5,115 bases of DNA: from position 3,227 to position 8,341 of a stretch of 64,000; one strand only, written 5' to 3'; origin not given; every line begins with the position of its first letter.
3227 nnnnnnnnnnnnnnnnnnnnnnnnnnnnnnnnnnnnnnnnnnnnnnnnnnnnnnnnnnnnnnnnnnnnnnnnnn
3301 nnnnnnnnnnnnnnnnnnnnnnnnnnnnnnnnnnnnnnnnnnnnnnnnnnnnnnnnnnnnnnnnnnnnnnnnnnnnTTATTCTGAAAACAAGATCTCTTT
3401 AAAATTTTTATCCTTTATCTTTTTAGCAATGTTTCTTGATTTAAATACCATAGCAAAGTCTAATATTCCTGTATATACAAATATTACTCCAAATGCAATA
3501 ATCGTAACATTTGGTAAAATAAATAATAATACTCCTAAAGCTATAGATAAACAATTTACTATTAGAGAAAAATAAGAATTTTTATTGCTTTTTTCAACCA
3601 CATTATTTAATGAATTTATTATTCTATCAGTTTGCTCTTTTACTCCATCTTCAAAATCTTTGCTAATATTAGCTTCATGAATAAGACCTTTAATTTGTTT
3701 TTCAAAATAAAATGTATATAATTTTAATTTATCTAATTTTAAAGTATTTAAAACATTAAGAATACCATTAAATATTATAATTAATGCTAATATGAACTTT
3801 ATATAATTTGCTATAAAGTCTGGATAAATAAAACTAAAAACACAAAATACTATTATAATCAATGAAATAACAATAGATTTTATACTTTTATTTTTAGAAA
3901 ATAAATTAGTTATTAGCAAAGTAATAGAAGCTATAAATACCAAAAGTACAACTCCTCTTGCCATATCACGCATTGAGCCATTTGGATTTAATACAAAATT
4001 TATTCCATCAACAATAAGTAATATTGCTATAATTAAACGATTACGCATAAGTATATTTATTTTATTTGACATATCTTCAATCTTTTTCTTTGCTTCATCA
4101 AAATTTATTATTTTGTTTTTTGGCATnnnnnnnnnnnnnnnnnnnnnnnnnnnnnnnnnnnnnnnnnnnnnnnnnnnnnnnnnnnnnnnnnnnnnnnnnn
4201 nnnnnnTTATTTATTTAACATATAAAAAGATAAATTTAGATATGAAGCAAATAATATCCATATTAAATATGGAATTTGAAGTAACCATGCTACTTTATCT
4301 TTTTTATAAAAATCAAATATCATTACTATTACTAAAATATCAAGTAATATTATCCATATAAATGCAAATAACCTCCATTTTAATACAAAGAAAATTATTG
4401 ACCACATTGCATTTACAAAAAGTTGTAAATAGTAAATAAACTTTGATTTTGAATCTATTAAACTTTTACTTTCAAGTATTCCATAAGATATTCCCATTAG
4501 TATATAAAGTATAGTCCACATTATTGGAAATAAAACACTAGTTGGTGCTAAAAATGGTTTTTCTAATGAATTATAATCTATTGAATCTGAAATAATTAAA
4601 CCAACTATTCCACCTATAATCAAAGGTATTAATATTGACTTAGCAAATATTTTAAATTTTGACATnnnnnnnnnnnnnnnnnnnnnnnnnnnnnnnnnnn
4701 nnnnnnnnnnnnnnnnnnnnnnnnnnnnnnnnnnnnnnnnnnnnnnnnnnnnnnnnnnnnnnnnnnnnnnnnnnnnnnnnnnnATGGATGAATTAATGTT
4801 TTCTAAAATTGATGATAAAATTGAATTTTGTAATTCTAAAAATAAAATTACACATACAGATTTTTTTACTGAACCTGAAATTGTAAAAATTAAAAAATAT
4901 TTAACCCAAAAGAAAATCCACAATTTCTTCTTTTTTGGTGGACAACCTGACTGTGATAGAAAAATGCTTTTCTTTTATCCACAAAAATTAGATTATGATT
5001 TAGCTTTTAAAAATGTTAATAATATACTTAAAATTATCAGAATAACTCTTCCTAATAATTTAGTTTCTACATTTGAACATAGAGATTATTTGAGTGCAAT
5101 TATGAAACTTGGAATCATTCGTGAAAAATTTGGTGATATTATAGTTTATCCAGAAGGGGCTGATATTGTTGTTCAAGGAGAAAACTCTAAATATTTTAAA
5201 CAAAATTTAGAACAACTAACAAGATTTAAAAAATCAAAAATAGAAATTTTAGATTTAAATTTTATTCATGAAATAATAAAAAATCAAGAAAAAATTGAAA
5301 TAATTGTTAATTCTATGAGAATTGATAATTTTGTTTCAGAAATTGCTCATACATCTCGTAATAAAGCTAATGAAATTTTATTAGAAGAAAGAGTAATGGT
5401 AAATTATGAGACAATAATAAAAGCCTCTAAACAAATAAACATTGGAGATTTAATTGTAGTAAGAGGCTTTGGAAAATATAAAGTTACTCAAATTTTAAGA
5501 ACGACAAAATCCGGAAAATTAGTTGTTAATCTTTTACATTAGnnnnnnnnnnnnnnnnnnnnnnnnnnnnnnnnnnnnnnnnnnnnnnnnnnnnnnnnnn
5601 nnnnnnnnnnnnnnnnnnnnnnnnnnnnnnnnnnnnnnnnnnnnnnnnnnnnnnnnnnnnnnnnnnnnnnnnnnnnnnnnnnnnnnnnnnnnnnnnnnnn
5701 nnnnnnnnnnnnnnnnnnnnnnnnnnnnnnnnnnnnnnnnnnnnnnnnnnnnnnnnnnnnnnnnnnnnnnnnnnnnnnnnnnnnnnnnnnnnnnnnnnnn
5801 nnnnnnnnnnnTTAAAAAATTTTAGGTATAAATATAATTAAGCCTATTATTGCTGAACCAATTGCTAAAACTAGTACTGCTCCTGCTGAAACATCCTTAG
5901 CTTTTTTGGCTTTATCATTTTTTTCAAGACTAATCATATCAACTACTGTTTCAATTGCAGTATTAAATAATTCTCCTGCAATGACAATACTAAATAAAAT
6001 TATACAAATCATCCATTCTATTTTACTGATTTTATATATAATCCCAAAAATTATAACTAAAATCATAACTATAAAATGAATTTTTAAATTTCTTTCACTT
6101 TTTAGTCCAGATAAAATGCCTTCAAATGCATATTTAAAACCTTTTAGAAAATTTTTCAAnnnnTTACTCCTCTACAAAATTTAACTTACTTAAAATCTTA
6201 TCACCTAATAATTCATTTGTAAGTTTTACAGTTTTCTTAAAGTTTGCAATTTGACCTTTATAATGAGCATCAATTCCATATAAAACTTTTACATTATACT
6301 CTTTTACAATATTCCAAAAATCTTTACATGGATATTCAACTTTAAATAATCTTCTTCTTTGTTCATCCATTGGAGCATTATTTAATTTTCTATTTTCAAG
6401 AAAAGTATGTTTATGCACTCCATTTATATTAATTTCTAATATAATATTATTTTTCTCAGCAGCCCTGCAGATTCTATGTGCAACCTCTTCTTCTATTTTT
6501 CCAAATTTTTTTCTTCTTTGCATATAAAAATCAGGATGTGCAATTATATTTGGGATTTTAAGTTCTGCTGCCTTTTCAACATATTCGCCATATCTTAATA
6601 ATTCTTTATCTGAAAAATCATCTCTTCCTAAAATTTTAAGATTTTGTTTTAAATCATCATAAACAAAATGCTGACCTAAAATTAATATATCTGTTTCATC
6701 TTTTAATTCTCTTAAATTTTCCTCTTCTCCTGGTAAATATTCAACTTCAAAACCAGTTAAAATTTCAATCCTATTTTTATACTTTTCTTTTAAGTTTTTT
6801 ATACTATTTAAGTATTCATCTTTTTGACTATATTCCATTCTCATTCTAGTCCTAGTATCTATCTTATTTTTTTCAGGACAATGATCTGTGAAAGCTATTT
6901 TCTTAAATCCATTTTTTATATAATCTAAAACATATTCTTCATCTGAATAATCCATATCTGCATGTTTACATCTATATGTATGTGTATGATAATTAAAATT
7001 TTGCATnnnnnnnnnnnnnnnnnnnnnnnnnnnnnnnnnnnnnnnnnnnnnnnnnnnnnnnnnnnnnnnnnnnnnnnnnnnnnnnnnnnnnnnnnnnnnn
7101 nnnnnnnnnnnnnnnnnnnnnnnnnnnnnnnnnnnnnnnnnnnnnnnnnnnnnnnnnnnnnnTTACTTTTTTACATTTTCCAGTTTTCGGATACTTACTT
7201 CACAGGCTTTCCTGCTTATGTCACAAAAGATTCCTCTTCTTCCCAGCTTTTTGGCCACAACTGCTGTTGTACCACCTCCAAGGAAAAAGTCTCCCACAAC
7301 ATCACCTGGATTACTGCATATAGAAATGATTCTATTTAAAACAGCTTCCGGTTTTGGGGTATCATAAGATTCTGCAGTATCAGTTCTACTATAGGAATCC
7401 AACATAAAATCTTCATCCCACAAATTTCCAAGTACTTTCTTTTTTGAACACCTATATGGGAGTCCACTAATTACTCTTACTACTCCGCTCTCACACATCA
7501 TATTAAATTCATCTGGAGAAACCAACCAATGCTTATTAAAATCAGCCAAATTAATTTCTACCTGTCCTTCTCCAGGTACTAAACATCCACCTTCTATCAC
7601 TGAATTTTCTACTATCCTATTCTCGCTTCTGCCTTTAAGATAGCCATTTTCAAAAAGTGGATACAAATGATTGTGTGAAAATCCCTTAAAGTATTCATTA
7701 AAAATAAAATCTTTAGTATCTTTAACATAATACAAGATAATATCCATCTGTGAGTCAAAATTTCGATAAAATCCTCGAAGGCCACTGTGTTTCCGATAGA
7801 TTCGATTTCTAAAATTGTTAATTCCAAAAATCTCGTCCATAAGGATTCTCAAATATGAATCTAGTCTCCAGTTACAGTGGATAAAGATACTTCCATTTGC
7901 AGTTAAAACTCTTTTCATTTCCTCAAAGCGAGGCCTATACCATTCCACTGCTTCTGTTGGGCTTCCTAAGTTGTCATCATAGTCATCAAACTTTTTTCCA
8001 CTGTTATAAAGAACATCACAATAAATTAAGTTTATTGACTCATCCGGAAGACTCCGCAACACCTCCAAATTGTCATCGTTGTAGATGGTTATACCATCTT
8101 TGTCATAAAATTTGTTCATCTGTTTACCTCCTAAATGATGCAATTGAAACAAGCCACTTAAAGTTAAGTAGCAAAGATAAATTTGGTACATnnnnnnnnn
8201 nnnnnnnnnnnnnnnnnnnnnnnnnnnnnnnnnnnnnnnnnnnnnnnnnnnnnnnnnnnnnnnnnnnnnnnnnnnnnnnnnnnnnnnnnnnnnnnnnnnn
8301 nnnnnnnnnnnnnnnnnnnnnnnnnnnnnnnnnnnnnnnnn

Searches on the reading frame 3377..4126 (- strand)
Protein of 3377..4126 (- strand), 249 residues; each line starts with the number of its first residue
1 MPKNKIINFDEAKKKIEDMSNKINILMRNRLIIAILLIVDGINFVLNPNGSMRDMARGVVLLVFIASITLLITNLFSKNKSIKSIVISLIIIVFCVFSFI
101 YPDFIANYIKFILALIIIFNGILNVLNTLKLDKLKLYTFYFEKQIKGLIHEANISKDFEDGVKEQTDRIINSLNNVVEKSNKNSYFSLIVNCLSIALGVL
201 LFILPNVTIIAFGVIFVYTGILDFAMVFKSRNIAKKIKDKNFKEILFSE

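Call 78: search_protein_families(library=pfam, proteins=[window:3377-4126:-], max_evalue=0.001)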
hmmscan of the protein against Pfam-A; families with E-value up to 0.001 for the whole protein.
window:3377-4126:- (249 aa): 1 family
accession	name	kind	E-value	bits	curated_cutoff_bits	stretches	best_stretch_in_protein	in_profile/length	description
PF03729.18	DUF308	-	1.1e-07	32.5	25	0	193-232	5-48/73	Short repeat of unknown function (DUF308)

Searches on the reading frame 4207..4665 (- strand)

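Call 78: search_protein_families(library=pfam, proteins=[window:4207-4665:-], max_evalue=0.001)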
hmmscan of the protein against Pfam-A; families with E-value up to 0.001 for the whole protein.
window:4207-4665:- (152 aa): 2 families
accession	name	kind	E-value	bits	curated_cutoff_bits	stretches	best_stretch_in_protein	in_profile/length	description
PF03073.20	TspO_MBR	-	5.8e-36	123.8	24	1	11-148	2-144/145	TspO/MBR family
PF02322.20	Cyt_bd_oxida_II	-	7.7e-06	25.9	35.6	1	5-140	116-251/302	Cytochrome bd terminal oxidase subunit II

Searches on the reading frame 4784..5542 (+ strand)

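Call 78: search_protein_families(library=pfam, proteins=[window:4784-5542:+], max_evalue=0.001)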
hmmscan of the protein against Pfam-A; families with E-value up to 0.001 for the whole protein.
window:4784-5542:+ (252 aa): 2 families
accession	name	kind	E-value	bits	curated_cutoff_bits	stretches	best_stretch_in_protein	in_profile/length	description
PF17774.7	YlmH_RBD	-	8.3e-12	45.7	23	1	82-149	8-74/84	Putative RNA-binding domain in YlmH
PF25818.1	MTRES1_C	-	2.7e-05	25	27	1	171-224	3-56/103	Mitochondrial transcription rescue factor 1, C-terminal domain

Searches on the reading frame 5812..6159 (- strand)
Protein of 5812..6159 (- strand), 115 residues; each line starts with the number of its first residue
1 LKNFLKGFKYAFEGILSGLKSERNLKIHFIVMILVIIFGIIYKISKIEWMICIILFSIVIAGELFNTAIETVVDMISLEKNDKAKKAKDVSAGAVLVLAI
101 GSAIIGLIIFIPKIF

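Call 78: search_protein_families(library=pfam, proteins=[window:5812-6159:-], max_evalue=0.001)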
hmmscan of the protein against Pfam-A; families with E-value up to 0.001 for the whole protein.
window:5812-6159:- (115 aa): 1 family
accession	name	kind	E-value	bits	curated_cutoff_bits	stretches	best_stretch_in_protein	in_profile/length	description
PF01219.24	DAGK_prokar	-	1.6e-34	118.3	22.3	1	9-110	1-102/102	Prokaryotic diacylglycerol kinase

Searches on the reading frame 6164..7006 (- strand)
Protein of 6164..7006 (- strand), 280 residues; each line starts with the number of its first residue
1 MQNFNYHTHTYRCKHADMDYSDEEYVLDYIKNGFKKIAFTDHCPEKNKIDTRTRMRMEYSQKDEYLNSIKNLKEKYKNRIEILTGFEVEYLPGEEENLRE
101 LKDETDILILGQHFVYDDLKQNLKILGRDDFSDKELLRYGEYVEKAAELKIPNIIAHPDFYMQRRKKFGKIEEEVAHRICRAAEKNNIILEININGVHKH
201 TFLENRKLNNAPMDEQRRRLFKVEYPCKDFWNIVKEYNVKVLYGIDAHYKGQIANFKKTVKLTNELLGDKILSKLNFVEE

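Call 3: search_protein_families(library=pfam, proteins=[window:6164-7006:-])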
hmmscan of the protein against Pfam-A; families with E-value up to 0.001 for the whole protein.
window:6164-7006:- (280 aa): 1 family
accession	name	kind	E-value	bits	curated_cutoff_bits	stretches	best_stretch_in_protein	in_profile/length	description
PF02811.25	PHP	-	3.1e-15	57.3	26.4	1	6-193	2-162/164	PHP domain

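Call 9: search_protein_families(library=padloc, proteins=[window:6164-7006:-], max_evalue=0.01)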
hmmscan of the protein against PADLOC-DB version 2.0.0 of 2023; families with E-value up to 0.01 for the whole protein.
window:6164-7006:- (280 aa): 0 families

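Call 10: search_protein_families(library=ncbifam, proteins=[window:6164-7006:-], max_evalue=0.01)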
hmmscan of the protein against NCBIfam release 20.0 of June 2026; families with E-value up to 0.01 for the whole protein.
window:6164-7006:- (280 aa): 5 families
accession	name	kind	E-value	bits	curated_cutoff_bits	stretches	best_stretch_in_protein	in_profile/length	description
NF005596.0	PRK07328.1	subfamily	6e-27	94.7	202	1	4-199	4-202/269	histidinol-phosphatase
TIGR01856.1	hisJ_fam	subfamily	5.6e-25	88.5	90.2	1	5-254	2-244/252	histidinol-phosphatase HisJ family protein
NF005996.1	PRK08123.1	equivalog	2.9e-23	82.5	133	1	7-255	4-256/262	histidinol-phosphatase HisJ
NF006702.0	PRK09248.1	domain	6.6e-11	42.2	264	2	208-265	158-212/246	PHP domain-containing protein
NF005235.0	PRK06740.1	equivalog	1.1e-06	28.3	442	1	61-258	120-304/335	histidinol phosphate phosphatase domain-containing protein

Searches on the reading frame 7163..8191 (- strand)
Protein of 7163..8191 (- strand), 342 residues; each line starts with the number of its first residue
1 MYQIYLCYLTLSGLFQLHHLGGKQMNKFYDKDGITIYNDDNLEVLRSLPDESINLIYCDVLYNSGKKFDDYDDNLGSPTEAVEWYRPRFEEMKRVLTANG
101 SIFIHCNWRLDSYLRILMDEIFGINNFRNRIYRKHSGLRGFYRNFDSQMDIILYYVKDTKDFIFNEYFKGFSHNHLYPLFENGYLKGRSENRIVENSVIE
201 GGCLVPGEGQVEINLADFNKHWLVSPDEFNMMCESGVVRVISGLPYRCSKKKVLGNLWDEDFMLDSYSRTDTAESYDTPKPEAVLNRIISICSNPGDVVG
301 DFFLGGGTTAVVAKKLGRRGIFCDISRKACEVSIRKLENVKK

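Call 3: search_protein_families(library=pfam, proteins=[window:7163-8191:-])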
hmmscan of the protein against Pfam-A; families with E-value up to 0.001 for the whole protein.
window:7163-8191:- (342 aa): 1 family
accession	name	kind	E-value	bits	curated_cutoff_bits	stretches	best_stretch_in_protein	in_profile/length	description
PF01555.25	N6_N4_Mtase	-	5e-40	138.2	26.7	1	53-333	1-219/221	DNA methylase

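Call 9: search_protein_families(library=padloc, proteins=[window:7163-8191:-], max_evalue=0.01)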
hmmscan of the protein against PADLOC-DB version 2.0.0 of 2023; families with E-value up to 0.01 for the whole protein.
window:7163-8191:- (342 aa): 61 families (the best 25 are shown)
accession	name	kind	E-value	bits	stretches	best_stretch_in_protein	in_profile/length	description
PDLC03636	MTase_III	-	9.4e-40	134.9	2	39-177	52-193/575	Type III methyltransferase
PDLC03299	MTase_II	-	7.7e-38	128.7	2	25-166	7-145/296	Type II methyltransferase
PDLC03354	MTase_II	-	3.6e-37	126.4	1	40-339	67-384/425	Type II methyltransferase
PDLC03300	MTase_II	-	5.9e-36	122.1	3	268-339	209-278/302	Type II methyltransferase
PDLC03339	MTase_II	-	3.7e-35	119.4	2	35-173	5-151/399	Type II methyltransferase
PDLC03371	MTase_II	-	2.5e-33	113.7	2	249-341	167-256/260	Type II methyltransferase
PDLC03635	MTase_III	-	6.1e-33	112.4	2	28-173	214-364/708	Type III methyltransferase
PDLC03638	MTase_III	-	7.1e-29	98.7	1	41-330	391-670/816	Type III methyltransferase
PDLC03265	MTase_II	-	1.7e-28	98.1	2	28-141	20-130/333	Type II methyltransferase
PDLC03633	MTase_III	-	2.4e-28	97.2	2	260-341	279-357/616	Type III methyltransferase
PDLC03644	MTase_III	-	1.9e-25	87.6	2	35-160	40-189/542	Type III methyltransferase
PDLC03238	MTase_II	-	5.2e-21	73.2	2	28-165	119-252/428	Type II methyltransferase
PDLC03320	MTase_II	-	5.9e-20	69.6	2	32-165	31-161/289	Type II methyltransferase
PDLC03634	MTase_III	-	2.2e-19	67.8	1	87-310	179-423/621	Type III methyltransferase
PDLC03353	MTase_II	-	4.2e-17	60.6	2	256-338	174-251/260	Type II methyltransferase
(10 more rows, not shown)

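Call 10: search_protein_families(library=ncbifam, proteins=[window:7163-8191:-], max_evalue=0.01)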
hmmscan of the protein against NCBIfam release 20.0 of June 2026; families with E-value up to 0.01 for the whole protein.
window:7163-8191:- (342 aa): 3 families
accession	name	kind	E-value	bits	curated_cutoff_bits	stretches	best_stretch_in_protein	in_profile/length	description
NF008572.0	PRK11524.1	equivalog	6.9e-34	117.3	292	2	26-166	7-144/294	adenine-specific DNA-methyltransferase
NF050803.1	DnaMtaseCcrMCaul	equivalog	7.2e-16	58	830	1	271-341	181-251/350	adenine-specific DNA-methyltransferase CcrM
NF010253.0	PRK13699.1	subfamily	2.2e-10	40.6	244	2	40-115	8-82/226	DNA methyltransferase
